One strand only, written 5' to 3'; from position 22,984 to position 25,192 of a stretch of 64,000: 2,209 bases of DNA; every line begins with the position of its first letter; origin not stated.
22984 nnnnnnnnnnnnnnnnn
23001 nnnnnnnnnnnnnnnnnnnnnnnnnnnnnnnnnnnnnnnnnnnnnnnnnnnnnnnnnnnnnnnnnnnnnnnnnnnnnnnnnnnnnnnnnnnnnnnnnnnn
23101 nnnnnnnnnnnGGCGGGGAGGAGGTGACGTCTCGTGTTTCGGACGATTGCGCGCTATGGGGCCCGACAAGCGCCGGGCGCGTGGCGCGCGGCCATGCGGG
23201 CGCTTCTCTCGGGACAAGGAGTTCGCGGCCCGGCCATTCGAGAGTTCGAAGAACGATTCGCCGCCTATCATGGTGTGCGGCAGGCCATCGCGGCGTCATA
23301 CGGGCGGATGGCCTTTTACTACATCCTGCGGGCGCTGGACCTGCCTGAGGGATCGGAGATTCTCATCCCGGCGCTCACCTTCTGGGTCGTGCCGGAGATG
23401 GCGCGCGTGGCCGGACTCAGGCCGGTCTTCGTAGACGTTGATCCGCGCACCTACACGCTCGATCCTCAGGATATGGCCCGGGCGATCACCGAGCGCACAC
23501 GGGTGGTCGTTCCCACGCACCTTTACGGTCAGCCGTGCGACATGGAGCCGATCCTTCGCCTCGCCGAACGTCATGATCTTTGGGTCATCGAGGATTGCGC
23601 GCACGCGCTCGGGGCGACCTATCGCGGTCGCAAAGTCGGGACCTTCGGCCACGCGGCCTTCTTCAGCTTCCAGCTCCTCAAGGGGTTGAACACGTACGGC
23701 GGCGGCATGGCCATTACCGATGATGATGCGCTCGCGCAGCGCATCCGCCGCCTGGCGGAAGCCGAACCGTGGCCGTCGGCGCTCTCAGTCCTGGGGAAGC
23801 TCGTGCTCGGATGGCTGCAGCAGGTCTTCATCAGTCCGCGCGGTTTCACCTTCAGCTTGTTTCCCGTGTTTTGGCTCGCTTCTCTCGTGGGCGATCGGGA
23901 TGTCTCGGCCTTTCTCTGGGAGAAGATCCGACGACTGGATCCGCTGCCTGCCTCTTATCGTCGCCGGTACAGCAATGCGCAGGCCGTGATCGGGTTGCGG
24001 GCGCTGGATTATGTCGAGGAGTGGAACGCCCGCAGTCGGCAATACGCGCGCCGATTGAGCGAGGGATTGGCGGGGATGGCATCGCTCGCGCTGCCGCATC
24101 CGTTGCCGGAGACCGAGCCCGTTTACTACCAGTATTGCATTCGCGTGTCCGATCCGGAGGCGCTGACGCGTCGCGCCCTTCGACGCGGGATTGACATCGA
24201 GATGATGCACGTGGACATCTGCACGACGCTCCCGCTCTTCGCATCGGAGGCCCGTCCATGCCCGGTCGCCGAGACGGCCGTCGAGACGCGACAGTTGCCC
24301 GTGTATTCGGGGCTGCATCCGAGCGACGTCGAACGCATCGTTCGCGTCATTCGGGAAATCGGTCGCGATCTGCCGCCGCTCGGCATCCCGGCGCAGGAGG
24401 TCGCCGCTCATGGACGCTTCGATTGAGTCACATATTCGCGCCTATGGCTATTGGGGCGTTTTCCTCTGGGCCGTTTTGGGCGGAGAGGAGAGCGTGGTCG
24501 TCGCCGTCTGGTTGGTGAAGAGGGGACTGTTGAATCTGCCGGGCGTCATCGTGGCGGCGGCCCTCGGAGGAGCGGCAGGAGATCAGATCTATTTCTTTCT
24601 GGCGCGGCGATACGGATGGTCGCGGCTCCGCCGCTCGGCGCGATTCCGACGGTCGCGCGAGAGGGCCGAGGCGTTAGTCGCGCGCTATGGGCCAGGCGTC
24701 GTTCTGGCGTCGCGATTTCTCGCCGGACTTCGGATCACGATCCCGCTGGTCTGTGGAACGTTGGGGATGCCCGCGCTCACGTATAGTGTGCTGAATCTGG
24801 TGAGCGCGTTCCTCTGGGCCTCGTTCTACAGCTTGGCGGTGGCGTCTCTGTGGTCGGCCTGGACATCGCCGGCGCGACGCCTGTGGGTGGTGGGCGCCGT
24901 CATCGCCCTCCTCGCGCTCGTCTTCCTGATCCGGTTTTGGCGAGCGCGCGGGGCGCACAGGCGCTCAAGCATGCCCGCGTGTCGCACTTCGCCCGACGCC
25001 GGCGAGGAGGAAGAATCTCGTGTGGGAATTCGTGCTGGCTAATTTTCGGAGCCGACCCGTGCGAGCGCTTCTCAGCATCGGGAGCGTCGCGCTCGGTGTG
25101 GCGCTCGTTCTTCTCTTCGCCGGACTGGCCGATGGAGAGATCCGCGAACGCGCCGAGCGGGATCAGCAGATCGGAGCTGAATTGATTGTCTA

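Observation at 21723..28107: Six-gene overlapping operon: B12-type radical SAM + DegT aminotransferase + DedA + FtsX permease + YdjC deacetylase + polyprenyl-P GT2, a candidate lipid-linked aminosugar/cyclitol pathway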

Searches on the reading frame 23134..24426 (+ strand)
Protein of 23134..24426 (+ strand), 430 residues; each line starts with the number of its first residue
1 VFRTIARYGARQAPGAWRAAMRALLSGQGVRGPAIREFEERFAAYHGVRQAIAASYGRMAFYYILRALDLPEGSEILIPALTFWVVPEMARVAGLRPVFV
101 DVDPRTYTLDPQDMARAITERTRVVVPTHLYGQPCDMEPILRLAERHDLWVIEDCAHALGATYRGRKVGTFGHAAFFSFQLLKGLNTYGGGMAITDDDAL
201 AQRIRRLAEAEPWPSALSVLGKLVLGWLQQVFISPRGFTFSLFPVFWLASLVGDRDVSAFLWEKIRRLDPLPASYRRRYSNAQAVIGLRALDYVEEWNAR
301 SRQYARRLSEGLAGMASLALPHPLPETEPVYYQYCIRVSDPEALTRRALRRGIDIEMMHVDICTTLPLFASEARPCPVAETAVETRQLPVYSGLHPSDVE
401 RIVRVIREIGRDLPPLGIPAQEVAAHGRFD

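Call 3: search_protein_families(library=pfam, proteins=[window:23134-24426:+])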
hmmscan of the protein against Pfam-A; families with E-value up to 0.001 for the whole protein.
window:23134-24426:+ (430 aa): 2 families
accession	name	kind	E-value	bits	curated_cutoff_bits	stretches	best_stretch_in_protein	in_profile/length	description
PF01041.23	DegT_DnrJ_EryC1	-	3.7e-79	267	19.8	2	21-208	12-199/360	DegT/DnrJ/EryC1/StrS aminotransferase family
PF00155.27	Aminotran_1_2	-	2.2e-08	34.1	19.7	1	19-161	25-192/361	Aminotransferase class I and II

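Call 4: search_protein_families(library=ncbifam, proteins=[window:23134-24426:+])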
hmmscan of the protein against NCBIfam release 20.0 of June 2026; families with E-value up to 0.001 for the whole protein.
window:23134-24426:+ (430 aa): 15 families
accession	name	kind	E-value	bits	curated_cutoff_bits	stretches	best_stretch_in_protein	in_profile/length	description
TIGR04427.1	PLP_DesI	equivalog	2.9e-51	174.8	650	1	31-208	50-225/390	dTDP-4-dehydro-6-deoxyglucose aminotransferase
NF008658.2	PRK11658.1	equivalog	1.2e-50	172.3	631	1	19-207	19-206/379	UDP-4-amino-4-deoxy-L-arabinose aminotransferase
TIGR03588.1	PseC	equivalog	6e-49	166.9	423.5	1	21-208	18-211/380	UDP-4-amino-4,6-dideoxy-N-acetyl-beta-L-altrosamine transaminase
TIGR04181.1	NHT_00031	hypoth_equivalog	9.2e-43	146.5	420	1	32-208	29-221/359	LegC family aminotransferase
NF011936.0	PRK15407.1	equivalog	6e-38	130.7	423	2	30-205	62-245/440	lipopolysaccharide biosynthesis protein RfbH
NF008687.0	PRK11706.1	equivalog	1.8e-36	125.7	375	1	67-204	65-202/375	dTDP-4-amino-4,6-dideoxygalactose transaminase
TIGR02379.1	ECA_wecE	subfamily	2.1e-33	115.6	434.85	1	64-207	62-206/376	dTDP-4-amino-4,6-dideoxy-D-glucose transaminase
NF041364.1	GntC_guanitoxin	equivalog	4.3e-08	32.4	415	1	60-155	72-174/356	guanitoxin biosynthesis PLP-dependent (S)-gamma-hydroxy-L-arginine cyclodehydratase GntC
NF005817.0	PRK07683.1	equivalog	2.2e-06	26.6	575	1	59-152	100-198/387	aminotransferase A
NF004621.0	PRK05957.1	equivalog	6e-06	25.2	498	1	53-126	94-165/389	pyridoxal phosphate-dependent aminotransferase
NF004770.0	PRK06108.1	subfamily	1.9e-05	23.7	422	1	39-154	87-209/396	pyridoxal phosphate-dependent aminotransferase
NF004769.0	PRK06107.1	equivalog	3.2e-05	22.9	617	1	35-126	80-171/402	aspartate transaminase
NF002878.0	PRK03321.1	subfamily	3.6e-05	22.6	374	1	37-126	61-150/352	histidinol-phosphate transaminase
NF006230.0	PRK08363.1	equivalog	0.00022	20.1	534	1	67-168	112-218/398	alanine aminotransferase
NF005816.0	PRK07682.1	equivalog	0.00033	19.4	620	1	61-158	103-206/390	aminotransferase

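Call 23: search_solved_structures(query=window:23134-24423:+, max_evalue=1e-10, show_alignments=2)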
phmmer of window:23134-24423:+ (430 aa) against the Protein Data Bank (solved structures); distinct sequences matched with E-value up to 1e-10: 55.
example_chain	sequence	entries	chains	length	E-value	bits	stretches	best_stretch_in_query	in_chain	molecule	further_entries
3bn1_A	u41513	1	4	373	1.1e-52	182.8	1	32-207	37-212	Perosamine synthetase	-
3dr7_A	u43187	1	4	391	1.4e-52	182.5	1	32-207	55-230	Putative perosamine synthetase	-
3dr4_A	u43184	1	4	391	8e-52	180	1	32-207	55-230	Putative perosamine synthetase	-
7b0d_A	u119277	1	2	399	7.6e-51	176.8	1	19-208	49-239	Glutamine--scyllo-inositol transaminase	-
7b0m_AAA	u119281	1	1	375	6.3e-47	163.9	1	30-208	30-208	Sugar aminotransferase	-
2oga_A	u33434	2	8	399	6.6e-47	163.8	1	19-208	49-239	Transaminase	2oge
3frk_A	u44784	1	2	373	3.1e-44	155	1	32-208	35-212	QdtB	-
3nyu_A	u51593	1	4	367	2e-42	149.1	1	21-209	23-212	Aminotransferase WbpE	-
3nu7_A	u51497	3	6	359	2.3e-42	148.8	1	20-209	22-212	Aminotransferase WbpE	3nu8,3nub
3nys_A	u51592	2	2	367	1.4e-41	146.3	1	21-209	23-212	Aminotransferase WbpE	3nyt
2po3_A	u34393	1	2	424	1.5e-40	142.9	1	31-207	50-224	4-dehydrase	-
7n63_A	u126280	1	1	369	5.1e-39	137.8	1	22-209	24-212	Putative aminotransferase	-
8gyh_B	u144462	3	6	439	6.1e-38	134.3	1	32-261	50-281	DegT/DnrJ/EryC1/StrS family aminotransferase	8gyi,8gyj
1mdo_A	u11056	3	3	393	8.7e-38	133.8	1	11-207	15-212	ArnB aminotransferase | UDP-4-amino-4-deoxy-L-arabinose--oxoglutarate aminotransferase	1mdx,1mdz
8sng_A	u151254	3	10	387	2.2e-37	132.4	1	17-207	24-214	UDP-4-amino-4-deoxy-L-arabinose--oxoglutarate aminotransferase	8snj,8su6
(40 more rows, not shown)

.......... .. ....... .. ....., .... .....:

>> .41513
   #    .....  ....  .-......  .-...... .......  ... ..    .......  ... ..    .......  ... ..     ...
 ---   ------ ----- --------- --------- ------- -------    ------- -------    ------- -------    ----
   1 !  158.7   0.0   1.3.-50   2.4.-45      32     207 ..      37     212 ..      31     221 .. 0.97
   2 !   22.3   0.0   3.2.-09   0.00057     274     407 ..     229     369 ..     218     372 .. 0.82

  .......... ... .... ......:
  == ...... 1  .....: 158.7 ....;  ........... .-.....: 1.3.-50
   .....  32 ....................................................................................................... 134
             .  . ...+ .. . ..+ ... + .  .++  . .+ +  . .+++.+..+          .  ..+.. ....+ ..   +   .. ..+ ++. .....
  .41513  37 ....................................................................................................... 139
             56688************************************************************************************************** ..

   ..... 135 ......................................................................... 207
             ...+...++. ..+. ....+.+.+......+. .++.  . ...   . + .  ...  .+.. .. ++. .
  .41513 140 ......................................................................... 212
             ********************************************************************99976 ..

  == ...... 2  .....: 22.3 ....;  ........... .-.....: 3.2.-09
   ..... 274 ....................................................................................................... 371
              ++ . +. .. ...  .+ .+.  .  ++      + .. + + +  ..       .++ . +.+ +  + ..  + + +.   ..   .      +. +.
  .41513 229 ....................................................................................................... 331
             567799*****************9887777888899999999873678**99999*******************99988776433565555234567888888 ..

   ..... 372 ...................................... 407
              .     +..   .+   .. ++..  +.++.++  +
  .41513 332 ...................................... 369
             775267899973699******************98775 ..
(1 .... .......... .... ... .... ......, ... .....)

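Call 78: list_cluster_members(proteins=[window:23134-24423:+, window:24410-25039:+, window:25020-26120:+, window:26196-27068:+, window:27127-28104:+, window:20999-21625:+])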
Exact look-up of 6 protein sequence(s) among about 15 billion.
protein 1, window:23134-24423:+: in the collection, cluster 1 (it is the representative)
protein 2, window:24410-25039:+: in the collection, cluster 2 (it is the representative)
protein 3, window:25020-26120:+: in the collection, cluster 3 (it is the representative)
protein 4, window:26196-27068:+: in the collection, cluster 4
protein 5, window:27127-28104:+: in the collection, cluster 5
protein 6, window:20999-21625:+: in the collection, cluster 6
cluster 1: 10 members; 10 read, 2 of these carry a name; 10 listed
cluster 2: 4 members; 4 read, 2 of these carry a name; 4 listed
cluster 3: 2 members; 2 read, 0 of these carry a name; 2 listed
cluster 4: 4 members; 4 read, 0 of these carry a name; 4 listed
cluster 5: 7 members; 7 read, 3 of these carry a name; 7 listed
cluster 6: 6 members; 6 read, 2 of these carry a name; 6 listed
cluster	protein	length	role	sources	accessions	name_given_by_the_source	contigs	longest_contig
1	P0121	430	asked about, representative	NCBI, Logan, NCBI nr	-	-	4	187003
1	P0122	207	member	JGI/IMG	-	dTDP-4-amino-4,6-dideoxygalactose transaminase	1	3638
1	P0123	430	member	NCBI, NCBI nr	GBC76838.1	GDP-perosamine synthase [bacterium HR08]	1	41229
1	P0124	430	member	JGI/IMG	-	-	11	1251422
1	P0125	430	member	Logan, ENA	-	-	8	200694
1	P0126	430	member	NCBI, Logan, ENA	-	-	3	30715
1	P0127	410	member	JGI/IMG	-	-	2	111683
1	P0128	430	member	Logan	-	-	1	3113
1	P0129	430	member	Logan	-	-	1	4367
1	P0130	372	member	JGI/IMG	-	-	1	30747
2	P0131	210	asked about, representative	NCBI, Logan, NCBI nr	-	-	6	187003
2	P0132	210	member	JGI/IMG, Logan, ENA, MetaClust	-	\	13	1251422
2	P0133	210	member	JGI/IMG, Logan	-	membrane protein DedA with SNARE-associated domain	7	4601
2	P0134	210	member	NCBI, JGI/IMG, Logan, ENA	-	-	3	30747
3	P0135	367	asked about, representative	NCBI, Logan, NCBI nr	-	-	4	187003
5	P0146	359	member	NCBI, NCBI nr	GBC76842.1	Dodecaprenyl-phosphate galacturonate synthase [bacterium HR08]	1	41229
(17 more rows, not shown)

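Call 80: find_encoding_contigs(protein=P0124, flank=10000, max_places=2)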
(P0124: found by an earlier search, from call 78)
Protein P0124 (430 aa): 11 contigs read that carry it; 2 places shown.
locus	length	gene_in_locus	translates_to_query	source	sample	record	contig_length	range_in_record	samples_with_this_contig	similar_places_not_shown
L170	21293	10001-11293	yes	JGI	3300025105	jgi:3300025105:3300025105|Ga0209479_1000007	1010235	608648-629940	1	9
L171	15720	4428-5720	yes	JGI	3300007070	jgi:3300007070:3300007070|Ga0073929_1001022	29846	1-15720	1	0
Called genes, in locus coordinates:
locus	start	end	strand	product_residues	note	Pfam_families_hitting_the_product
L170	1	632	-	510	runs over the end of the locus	PF00324:AA_permease, PF13520:AA_permease_2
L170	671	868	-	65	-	-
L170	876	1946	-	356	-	PF03544:TonB_C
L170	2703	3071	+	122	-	PF03130:HEAT_PBS (faint), PF13646:HEAT_2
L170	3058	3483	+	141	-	-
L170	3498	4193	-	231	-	PF01988:VIT1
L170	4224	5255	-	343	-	PF01861:BpsA_C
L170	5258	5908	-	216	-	-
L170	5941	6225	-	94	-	-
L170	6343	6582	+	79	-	PF02416:TatA_B_E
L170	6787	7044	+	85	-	-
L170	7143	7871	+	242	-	-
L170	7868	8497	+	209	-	PF13517:FG-GAP_3 (faint)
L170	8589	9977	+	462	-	PF04055:Radical_SAM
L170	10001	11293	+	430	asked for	PF00155:Aminotran_1_2, PF01041:DegT_DnrJ_EryC1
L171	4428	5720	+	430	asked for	PF00155:Aminotran_1_2, PF01041:DegT_DnrJ_EryC1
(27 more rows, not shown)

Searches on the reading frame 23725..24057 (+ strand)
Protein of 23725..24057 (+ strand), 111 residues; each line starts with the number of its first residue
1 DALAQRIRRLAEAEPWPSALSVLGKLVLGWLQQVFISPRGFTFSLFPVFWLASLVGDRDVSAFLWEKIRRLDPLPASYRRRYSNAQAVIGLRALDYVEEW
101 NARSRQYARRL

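Call 81: search_solved_structures(query=window:23725-24057:+, max_evalue=10, show_alignments=3)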
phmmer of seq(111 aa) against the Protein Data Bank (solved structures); distinct sequences matched with E-value up to 10: 6.
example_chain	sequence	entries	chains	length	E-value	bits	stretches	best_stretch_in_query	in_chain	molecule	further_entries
8vx7_A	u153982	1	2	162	0.11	15.8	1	48-76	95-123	CID7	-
3kym_B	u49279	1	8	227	0.63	13.5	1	35-56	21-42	Heavy Chain Li33 IgG2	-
3kyk_H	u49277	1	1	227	0.74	13.2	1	35-56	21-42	Heavy Chain Li33 IgG1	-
1b66_A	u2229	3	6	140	1.5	12.3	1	46-81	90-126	6-PYRUVOYL TETRAHYDROPTERIN SYNTHASE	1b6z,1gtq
9j9z_A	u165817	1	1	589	2.5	11.6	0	48-81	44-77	Muropeptide transporter,Soluble cytochrome b562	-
8zbb_A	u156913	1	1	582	2.6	11.5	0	48-81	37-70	Muropeptide transporter,Soluble cytochrome b562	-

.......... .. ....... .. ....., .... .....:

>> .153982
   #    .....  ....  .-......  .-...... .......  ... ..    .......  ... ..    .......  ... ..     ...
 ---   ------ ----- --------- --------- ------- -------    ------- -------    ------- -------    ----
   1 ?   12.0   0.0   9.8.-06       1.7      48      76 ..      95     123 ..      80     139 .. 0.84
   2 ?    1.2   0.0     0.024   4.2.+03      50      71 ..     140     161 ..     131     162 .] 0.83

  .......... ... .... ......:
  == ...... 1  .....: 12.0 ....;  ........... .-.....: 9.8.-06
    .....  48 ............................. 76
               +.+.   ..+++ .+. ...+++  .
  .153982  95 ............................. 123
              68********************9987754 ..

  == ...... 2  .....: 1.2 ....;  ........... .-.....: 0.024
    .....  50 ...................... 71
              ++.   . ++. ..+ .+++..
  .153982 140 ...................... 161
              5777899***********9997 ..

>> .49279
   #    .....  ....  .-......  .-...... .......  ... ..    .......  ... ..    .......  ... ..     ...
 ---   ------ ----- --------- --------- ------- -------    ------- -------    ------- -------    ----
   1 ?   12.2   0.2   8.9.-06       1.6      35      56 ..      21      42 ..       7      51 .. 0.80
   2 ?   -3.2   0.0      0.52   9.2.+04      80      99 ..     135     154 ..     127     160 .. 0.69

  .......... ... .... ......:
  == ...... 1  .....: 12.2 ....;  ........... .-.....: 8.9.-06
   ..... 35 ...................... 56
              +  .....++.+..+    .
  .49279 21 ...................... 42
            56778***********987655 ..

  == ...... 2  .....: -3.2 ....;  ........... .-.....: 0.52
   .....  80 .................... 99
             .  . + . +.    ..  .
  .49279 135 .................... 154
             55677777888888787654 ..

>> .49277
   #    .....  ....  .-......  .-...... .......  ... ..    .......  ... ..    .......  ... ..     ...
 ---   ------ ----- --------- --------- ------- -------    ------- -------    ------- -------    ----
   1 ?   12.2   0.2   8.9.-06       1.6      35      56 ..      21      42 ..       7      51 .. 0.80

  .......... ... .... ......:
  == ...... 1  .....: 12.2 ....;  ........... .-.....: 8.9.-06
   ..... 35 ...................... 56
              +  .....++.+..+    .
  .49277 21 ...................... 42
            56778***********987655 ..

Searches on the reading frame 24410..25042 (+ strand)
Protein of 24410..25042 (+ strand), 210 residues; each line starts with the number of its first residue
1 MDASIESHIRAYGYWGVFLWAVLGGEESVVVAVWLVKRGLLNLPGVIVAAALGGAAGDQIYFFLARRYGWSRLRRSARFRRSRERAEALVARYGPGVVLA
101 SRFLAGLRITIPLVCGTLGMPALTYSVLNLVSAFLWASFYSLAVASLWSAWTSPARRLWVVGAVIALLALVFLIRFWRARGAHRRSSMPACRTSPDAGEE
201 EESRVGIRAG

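Call 3: search_protein_families(library=pfam, proteins=[window:24410-25042:+])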
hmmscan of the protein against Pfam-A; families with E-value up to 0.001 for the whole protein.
window:24410-25042:+ (210 aa): 1 family
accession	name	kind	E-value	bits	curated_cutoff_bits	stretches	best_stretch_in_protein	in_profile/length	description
PF09335.16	VTT_dom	-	1.2e-14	55.3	33.9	1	39-145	11-122/123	VTT domain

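Call 4: search_protein_families(library=ncbifam, proteins=[window:24410-25042:+])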
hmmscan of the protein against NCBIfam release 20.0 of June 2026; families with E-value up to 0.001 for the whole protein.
window:24410-25042:+ (210 aa): 3 families
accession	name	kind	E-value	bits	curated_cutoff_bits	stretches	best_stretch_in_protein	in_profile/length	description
NF052604.1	UndecprPTUtpABac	equivalog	2.3e-11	44.1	250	1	7-171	10-181/198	undecaprenyl phosphate transporter UptA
NF052605.1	UndecprPTUptAStph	equivalog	5.8e-06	26.4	300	1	57-163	77-178/197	undecaprenyl phosphate transporter UptA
NF008102.0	PRK10847.1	equivalog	1.2e-05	25.2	236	1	46-185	74-216/219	DedA family protein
